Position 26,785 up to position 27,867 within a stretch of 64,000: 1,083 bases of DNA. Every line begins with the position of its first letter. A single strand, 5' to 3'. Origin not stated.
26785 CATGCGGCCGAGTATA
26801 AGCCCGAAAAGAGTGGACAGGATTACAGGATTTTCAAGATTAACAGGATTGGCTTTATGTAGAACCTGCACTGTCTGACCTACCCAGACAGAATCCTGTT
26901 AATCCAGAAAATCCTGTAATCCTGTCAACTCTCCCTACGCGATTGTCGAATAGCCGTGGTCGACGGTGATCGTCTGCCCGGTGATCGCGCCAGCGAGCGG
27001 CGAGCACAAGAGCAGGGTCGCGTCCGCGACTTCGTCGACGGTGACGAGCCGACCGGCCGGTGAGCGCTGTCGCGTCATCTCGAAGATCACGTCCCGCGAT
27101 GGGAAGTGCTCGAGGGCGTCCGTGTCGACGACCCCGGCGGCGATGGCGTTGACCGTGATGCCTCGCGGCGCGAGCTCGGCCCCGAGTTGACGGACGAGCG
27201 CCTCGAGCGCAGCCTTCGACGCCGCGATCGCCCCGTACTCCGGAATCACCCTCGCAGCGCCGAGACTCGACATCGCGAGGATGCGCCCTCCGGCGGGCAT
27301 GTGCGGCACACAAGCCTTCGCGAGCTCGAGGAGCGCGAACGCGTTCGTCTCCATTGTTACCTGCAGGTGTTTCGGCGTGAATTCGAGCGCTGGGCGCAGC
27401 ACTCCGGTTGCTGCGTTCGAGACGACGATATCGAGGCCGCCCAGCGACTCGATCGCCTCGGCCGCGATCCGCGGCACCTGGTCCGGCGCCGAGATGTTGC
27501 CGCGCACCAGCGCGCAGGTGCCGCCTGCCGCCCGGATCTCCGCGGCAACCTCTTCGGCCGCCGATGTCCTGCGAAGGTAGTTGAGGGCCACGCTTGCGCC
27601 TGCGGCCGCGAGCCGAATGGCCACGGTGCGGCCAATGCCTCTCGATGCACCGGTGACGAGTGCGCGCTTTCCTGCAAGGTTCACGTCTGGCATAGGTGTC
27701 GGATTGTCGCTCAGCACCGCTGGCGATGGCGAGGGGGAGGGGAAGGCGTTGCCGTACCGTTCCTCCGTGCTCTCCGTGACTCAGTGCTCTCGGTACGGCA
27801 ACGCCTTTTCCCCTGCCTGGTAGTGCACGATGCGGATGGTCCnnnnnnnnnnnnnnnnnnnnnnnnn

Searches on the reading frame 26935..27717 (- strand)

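Call 10: search_protein_families(library=pfam, proteins=[window:26935-27717:-])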
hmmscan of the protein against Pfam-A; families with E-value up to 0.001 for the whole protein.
window:26935-27717:- (260 aa): 4 families
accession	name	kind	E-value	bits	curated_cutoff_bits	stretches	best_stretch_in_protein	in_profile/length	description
PF13561.12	adh_short_C2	-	3.5e-65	220.3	27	1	23-257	1-236/236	Enoyl-(Acyl carrier protein) reductase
PF00106.31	adh_short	-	2.2e-44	151.7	26.6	1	17-204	1-189/195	short chain dehydrogenase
PF08659.16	KR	-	1.1e-09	39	22.6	1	20-177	4-162/180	KR domain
PF23441.1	SDR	-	0.00011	22.1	27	1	124-235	121-236/258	SDR-like rossmann domain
